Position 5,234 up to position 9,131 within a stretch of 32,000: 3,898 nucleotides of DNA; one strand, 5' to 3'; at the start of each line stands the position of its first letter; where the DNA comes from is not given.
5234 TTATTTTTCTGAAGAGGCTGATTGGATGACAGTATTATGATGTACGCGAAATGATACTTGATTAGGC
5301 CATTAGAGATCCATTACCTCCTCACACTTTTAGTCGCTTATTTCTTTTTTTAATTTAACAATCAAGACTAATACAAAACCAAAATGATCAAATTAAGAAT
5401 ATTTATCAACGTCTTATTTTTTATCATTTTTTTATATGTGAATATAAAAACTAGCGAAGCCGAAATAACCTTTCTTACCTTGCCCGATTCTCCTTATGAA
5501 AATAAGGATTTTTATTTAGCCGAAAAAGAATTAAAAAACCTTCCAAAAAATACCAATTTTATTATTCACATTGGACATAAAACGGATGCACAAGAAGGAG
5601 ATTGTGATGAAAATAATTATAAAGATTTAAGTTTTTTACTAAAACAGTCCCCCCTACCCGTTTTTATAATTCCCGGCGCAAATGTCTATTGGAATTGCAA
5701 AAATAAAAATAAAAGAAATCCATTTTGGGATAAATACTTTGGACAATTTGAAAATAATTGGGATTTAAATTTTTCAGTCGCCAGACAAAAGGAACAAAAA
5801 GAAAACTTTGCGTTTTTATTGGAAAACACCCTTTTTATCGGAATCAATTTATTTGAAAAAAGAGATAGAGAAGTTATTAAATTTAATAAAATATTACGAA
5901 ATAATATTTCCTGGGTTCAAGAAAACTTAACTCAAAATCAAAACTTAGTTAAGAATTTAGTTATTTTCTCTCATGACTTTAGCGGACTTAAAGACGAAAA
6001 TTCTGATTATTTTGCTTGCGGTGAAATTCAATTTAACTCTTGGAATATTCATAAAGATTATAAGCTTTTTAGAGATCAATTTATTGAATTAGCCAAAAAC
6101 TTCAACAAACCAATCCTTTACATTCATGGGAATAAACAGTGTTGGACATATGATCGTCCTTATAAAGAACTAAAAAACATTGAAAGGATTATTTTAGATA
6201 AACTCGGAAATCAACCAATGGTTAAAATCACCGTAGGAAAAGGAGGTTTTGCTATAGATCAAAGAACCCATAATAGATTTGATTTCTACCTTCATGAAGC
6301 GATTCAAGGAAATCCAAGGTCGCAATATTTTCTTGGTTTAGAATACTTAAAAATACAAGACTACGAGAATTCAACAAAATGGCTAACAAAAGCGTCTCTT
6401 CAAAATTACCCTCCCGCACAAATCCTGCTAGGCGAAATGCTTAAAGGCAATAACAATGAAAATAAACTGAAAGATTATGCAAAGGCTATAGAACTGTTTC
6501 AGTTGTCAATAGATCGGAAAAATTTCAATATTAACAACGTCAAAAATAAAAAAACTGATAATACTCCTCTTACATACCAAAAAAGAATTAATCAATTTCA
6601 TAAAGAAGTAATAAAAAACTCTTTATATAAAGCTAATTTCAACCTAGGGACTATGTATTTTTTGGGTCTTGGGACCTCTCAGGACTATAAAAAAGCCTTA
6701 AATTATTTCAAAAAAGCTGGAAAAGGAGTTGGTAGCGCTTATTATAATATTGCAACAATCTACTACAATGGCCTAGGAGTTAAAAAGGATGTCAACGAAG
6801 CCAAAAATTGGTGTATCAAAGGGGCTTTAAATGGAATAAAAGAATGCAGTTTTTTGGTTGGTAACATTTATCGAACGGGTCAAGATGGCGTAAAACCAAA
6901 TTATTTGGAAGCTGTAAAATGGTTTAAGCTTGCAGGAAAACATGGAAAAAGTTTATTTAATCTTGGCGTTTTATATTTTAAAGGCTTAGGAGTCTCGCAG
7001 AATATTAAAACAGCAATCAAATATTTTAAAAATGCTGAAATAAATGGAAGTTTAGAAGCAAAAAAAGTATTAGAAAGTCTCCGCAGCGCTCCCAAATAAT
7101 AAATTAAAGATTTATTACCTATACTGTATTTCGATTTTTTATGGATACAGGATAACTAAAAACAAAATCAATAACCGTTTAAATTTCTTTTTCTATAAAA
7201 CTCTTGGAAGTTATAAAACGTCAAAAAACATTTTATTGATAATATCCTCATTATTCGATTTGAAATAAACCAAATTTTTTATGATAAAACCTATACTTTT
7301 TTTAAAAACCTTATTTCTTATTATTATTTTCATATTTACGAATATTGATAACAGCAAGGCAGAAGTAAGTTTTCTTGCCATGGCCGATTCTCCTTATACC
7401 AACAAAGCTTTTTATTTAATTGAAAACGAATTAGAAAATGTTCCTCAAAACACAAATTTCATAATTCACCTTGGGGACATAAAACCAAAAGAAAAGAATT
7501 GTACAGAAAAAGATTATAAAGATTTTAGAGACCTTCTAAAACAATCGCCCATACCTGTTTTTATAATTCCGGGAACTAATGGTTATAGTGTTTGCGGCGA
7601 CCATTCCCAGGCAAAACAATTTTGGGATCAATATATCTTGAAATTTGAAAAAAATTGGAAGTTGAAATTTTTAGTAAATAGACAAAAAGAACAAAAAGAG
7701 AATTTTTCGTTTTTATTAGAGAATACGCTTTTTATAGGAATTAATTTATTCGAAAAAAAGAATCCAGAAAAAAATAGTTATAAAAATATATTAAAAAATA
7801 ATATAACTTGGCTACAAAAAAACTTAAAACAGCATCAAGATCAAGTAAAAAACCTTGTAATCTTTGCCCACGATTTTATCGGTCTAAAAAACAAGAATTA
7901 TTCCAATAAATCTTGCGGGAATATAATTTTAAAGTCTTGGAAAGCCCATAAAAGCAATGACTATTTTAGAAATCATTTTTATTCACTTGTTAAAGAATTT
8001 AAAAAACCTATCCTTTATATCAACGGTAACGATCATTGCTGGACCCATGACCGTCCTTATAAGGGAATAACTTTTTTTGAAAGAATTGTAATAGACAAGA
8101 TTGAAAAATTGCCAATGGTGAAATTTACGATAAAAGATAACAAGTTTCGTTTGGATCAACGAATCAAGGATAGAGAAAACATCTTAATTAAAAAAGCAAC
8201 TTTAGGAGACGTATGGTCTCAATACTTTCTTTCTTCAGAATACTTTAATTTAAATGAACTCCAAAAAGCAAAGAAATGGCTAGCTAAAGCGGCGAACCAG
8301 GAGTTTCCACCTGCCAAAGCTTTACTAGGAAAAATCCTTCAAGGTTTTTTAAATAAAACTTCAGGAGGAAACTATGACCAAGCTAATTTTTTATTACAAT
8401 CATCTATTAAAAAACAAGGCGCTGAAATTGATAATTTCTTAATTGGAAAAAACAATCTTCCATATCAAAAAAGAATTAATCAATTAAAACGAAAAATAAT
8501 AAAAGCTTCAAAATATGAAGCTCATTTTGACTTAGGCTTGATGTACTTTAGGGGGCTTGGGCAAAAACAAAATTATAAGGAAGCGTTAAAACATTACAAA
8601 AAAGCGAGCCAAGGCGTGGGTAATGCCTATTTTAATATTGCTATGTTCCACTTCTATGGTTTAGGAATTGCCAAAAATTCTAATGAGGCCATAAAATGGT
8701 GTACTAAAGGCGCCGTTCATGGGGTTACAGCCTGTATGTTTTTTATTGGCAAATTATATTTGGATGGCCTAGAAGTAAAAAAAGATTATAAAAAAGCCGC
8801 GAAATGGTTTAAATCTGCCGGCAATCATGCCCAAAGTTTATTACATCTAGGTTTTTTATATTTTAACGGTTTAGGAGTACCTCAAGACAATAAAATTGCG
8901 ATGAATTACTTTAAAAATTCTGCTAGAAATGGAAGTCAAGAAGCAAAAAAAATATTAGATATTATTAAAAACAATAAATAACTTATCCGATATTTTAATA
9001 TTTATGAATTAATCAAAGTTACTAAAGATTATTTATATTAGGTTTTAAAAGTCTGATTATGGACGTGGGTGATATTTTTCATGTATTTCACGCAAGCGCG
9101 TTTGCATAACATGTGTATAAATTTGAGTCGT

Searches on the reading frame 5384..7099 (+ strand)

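Call 60: search_protein_families(library=ncbifam, proteins=[window:5384-7099:+], max_evalue=0.01)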
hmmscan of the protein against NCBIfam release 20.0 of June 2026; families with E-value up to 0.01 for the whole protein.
window:5384-7099:+ (571 aa): 4 families
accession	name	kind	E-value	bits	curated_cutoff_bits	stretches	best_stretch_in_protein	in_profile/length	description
NF033786.1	phenyl_MerG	equivalog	1.2e-09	38.5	350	1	443-562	58-187/217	phenylmercury resistance protein MerG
NF038194.1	AlgK_TPR_lipo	equivalog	1.6e-07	30.4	700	1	404-518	287-400/448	alginate biosynthesis TPR repeat lipoprotein AlgK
NF047621.1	FlgprotMotXVib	equivalog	1.2e-05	24.9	330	0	358-477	19-135/211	flagellar protein MotX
NF040959.1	MamA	equivalog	0.0042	16.5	200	0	310-377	104-167/204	magnetosome protein MamA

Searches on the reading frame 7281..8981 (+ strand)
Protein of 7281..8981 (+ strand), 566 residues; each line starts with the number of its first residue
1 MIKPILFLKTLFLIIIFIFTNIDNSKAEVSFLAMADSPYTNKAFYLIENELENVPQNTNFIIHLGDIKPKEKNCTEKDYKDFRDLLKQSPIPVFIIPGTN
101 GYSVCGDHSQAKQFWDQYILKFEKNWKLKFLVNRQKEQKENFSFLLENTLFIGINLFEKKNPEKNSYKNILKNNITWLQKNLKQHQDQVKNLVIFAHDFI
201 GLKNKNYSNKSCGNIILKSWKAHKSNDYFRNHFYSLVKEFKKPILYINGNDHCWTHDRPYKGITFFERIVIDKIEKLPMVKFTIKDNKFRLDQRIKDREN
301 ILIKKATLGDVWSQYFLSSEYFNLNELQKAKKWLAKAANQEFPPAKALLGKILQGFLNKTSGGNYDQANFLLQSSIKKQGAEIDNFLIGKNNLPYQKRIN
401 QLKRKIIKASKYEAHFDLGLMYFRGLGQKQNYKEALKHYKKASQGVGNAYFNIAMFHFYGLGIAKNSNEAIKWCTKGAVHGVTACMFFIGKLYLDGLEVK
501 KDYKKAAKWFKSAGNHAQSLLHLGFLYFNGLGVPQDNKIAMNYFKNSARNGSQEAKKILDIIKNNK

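Call 60: search_protein_families(library=ncbifam, proteins=[window:7281-8981:+], max_evalue=0.01)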
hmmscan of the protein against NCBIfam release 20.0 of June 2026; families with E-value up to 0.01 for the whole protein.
window:7281-8981:+ (566 aa): 4 families
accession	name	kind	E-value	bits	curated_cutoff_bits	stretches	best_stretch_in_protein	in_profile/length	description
NF038194.1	AlgK_TPR_lipo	equivalog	7.4e-08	31.4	700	1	487-557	302-373/448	alginate biosynthesis TPR repeat lipoprotein AlgK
NF033786.1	phenyl_MerG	equivalog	1.5e-07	31.5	350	1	407-513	60-176/217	phenylmercury resistance protein MerG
NF047621.1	FlgprotMotXVib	equivalog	6.8e-05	22.4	330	1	459-559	84-186/211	flagellar protein MotX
NF045484.1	TransRegExoR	equivalog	0.00032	20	450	0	325-354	179-208/267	exopolysaccharide production regulator ExoR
